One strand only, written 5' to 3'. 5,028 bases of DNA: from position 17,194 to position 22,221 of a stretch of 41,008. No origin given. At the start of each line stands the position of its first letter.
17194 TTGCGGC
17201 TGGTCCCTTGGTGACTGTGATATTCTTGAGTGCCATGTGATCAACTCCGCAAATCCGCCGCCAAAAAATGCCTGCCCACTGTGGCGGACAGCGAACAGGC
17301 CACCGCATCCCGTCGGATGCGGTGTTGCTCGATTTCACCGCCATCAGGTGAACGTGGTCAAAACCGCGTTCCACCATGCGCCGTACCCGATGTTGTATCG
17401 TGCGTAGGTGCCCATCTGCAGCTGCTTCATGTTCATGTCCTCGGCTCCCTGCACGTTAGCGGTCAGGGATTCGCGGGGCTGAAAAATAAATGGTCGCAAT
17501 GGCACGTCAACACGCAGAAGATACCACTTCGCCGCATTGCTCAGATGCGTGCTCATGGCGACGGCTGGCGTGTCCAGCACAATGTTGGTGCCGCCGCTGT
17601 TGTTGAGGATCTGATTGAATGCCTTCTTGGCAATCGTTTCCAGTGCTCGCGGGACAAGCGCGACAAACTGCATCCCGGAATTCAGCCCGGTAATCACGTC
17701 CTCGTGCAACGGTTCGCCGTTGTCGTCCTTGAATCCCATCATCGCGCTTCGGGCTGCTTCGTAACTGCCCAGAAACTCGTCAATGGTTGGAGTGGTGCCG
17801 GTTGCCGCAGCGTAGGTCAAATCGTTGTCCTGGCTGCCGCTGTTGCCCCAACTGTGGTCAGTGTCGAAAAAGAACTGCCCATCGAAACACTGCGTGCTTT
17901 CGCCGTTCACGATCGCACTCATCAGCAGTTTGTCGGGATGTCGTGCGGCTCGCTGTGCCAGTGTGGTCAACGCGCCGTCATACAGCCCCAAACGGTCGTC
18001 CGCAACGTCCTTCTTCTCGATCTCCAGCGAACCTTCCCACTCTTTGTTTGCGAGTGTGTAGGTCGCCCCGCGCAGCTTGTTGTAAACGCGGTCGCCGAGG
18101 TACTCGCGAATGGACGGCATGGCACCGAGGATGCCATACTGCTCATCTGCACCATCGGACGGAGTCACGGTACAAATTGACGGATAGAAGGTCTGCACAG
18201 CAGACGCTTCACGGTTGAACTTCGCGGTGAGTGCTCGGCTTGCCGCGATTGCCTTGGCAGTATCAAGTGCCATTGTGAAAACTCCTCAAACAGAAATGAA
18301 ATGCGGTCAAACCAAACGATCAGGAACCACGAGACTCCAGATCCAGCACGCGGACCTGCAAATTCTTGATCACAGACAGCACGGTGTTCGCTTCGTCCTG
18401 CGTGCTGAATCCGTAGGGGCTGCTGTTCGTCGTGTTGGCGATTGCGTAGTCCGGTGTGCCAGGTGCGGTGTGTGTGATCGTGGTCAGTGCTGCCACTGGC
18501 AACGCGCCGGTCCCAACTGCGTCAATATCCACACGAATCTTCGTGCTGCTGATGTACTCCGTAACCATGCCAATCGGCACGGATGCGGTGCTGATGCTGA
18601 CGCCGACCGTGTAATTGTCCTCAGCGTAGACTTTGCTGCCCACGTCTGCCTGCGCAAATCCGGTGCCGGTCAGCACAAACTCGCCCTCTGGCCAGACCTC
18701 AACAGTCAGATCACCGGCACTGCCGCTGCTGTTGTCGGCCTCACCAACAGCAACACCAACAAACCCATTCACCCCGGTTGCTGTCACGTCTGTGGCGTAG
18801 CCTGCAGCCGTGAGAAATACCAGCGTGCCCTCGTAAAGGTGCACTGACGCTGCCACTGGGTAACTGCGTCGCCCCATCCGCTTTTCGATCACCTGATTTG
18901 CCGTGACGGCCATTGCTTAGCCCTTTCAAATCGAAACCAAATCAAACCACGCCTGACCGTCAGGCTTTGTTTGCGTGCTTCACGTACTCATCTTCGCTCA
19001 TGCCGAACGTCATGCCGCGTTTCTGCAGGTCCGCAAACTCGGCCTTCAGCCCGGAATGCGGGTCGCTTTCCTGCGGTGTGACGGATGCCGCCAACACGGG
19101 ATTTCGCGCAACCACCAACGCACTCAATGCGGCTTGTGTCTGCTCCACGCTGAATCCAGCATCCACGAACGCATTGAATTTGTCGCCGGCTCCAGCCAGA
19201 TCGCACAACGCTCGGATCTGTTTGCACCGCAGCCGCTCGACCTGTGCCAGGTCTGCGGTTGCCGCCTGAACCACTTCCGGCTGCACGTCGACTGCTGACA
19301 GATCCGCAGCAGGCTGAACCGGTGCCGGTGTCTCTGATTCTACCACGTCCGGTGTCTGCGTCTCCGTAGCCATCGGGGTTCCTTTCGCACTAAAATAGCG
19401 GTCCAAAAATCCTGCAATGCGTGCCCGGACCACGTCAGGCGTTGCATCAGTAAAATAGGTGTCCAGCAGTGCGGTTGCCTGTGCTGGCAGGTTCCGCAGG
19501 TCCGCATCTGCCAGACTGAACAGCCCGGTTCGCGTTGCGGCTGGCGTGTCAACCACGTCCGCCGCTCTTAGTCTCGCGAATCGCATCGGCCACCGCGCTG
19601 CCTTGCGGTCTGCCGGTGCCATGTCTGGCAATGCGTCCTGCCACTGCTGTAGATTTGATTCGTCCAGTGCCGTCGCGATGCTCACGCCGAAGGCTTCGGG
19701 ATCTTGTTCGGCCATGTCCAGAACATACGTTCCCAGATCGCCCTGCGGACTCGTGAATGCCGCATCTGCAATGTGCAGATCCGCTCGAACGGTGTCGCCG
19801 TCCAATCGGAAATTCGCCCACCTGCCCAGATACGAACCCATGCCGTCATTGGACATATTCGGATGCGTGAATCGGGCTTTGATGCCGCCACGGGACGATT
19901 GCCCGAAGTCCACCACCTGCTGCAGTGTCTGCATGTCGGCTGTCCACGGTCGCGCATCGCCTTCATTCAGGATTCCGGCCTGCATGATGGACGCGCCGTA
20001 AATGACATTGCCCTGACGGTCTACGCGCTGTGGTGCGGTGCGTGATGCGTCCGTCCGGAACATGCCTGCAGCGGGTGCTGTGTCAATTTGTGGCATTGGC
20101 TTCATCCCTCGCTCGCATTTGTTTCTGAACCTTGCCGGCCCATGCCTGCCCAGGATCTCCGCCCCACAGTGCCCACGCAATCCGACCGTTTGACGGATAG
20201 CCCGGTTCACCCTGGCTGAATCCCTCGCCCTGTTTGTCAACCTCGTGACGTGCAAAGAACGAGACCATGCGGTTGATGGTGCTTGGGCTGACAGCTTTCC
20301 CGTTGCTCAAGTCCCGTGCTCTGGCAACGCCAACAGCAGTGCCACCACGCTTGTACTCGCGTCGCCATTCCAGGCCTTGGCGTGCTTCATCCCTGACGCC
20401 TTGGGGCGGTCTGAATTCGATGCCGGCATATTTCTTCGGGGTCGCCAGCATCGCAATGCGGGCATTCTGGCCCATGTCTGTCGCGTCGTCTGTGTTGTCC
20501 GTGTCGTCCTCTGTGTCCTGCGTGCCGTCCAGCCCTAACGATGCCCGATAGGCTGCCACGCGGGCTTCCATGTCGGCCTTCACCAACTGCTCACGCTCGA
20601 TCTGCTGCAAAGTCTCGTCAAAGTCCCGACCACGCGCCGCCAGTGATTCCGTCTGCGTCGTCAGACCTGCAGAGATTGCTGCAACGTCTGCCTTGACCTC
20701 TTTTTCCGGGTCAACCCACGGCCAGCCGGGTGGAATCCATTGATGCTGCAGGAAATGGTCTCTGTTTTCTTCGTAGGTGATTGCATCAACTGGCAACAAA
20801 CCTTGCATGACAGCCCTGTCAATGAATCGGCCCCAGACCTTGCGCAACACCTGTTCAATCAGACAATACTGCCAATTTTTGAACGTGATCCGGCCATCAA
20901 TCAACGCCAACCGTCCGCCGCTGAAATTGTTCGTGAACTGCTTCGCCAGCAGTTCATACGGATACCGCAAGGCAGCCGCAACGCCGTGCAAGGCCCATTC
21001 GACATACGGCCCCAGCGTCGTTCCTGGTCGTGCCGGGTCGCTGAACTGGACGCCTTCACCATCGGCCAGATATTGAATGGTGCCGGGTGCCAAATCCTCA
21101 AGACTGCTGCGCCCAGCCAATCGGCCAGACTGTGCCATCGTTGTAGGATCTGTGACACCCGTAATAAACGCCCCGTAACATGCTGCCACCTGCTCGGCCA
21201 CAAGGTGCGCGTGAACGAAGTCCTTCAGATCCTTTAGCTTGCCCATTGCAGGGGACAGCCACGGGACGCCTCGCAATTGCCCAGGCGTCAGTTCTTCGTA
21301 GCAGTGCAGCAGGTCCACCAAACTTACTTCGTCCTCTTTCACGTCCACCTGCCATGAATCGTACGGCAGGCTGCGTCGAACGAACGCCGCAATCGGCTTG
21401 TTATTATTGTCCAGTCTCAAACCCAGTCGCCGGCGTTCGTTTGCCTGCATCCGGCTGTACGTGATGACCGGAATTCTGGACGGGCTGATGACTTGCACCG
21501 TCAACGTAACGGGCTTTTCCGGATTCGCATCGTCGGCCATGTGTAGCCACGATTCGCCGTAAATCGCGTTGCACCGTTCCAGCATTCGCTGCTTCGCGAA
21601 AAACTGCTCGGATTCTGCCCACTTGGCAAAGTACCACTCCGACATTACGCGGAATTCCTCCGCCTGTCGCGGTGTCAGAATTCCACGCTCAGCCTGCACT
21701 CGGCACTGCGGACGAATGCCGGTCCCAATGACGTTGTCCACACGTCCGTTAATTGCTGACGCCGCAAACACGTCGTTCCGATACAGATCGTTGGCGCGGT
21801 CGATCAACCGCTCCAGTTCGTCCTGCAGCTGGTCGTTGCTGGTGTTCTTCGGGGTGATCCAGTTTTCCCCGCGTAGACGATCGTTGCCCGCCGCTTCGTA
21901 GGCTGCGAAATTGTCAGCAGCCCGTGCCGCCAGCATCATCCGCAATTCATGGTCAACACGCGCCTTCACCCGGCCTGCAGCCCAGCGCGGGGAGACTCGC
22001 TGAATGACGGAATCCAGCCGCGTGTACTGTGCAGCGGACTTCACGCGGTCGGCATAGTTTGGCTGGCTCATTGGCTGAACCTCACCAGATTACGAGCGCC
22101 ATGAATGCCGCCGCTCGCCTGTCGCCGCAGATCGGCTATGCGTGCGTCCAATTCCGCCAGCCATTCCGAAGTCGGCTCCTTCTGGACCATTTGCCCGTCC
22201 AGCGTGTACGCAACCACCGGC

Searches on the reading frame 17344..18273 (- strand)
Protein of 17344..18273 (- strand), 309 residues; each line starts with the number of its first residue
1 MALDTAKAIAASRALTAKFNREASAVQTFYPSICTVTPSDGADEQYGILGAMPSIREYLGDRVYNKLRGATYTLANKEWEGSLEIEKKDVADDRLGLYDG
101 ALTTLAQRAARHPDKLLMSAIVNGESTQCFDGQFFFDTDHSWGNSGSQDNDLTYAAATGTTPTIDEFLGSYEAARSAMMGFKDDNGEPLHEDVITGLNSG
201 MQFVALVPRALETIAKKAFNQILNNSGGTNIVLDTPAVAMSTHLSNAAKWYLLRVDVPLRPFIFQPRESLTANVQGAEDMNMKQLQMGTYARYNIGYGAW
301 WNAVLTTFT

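Call 30: search_protein_families(library=phrogs, proteins=[window:17344-18273:-], max_evalue=0.00001)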
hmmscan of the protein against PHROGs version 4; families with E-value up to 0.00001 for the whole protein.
window:17344-18273:- (309 aa): 1 family
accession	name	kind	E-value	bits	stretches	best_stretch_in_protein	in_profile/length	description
phrog_371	-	head and packaging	1.2e-57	196.5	1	3-306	3-231/303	major head protein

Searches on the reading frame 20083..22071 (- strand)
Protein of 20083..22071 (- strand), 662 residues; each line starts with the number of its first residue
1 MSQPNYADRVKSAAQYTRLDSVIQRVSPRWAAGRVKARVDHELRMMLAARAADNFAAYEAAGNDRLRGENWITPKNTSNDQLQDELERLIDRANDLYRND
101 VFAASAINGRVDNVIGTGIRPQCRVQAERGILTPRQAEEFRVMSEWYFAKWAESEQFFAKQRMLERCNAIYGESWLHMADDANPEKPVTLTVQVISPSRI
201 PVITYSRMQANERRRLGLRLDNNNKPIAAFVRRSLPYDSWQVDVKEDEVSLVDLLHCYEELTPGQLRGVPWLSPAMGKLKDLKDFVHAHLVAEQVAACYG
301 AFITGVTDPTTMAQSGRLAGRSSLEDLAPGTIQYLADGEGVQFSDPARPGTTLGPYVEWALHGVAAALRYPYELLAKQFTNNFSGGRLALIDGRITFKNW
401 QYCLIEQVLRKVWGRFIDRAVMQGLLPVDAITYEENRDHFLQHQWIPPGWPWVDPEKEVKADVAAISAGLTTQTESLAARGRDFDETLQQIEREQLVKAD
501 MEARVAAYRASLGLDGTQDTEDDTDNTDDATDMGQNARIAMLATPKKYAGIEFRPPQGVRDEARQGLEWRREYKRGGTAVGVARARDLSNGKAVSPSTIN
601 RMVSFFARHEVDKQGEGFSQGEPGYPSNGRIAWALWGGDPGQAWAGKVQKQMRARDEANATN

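Call 30: search_protein_families(library=phrogs, proteins=[window:20083-22071:-], max_evalue=0.00001)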
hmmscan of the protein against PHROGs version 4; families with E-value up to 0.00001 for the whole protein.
window:20083-22071:- (662 aa): 3 families
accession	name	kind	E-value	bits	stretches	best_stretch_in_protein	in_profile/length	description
phrog_21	-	head and packaging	7.1e-83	280.2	1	17-533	9-533/1362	portal protein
phrog_537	-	head and packaging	8.8e-40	137.3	1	311-496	12-197/233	portal protein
phrog_2859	-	unknown function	5.7e-31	108.2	1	542-651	152-263/740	-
